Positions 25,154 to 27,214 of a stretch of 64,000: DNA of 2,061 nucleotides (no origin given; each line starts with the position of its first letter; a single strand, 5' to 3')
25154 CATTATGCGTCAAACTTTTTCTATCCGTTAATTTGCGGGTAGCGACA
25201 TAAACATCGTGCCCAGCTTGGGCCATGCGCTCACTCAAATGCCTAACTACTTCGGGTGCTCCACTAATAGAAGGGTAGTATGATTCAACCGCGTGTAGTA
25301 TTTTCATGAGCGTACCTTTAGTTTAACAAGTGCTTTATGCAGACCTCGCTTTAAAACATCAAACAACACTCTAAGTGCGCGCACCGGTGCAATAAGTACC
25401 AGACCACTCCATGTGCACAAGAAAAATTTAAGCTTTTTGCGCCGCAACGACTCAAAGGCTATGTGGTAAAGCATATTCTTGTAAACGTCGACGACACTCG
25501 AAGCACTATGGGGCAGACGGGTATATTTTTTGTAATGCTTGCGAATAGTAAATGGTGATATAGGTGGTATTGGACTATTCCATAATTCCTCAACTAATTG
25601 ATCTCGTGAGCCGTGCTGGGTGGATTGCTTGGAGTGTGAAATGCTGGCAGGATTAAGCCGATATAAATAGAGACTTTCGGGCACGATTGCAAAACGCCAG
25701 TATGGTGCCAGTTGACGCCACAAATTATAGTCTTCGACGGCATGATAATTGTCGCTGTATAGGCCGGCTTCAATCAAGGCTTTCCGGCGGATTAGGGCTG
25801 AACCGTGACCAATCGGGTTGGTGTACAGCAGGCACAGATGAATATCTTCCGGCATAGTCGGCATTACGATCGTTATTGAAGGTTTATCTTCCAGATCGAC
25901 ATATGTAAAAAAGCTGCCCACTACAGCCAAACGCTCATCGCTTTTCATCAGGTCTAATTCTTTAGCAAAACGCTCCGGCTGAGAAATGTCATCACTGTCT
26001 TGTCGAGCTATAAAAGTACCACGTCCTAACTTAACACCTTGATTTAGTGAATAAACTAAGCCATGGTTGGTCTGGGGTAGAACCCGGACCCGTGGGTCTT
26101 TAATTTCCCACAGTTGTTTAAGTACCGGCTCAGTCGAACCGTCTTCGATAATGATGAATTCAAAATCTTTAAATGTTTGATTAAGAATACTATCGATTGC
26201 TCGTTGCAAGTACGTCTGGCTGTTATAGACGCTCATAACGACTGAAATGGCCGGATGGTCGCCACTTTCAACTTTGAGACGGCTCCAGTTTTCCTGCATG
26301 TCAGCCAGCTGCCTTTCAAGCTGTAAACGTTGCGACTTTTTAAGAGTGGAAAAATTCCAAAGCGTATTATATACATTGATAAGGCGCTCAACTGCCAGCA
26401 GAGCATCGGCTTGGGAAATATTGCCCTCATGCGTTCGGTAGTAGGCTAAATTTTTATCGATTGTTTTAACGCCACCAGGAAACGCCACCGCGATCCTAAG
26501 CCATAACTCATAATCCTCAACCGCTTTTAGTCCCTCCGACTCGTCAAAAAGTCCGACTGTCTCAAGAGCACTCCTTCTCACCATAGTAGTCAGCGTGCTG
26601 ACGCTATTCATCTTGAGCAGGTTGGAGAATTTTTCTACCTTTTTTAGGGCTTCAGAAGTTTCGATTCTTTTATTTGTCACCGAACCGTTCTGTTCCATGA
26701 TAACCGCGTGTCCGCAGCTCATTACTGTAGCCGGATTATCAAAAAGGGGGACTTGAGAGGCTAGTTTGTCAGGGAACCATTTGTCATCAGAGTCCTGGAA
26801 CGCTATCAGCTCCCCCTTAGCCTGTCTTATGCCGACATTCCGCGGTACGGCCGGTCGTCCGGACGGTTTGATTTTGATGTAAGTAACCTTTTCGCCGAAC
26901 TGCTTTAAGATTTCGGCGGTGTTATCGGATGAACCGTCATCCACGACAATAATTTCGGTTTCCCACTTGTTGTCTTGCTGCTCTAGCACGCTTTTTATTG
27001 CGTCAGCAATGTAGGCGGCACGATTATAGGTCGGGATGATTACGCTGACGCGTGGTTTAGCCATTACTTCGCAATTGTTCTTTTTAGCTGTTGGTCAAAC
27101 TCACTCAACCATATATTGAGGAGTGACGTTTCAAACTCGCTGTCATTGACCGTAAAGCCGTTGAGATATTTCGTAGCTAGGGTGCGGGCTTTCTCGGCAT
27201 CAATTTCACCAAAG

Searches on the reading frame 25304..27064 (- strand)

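Call 43: search_protein_families(library=pfam, proteins=[window:25304-27064:-], max_evalue=0.00001)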
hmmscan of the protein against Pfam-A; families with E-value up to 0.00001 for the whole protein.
window:25304-27064:- (586 aa): 5 families
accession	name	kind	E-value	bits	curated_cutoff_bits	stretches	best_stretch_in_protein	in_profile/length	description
PF00535.33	Glycos_transf_2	-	1.5e-61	207.6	23.3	2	7-170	1-167/168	Glycosyl transferase family 2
PF10111.15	Glyco_tranf_2_2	-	2.6e-36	126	27.3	2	7-217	1-223/276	Glycosyltransferase like family 2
PF13641.12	Glyco_tranf_2_3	-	7.6e-29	101.8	27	2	4-192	1-195/230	Glycosyltransferase like family 2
PF03071.21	GNT-I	-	3.4e-08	33.2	25.4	1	3-65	92-154/434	GNT-I family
PF13632.12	Glyco_trans_2_3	-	3.6e-06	27.4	27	0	87-193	2-108/198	Glycosyl transferase family group 2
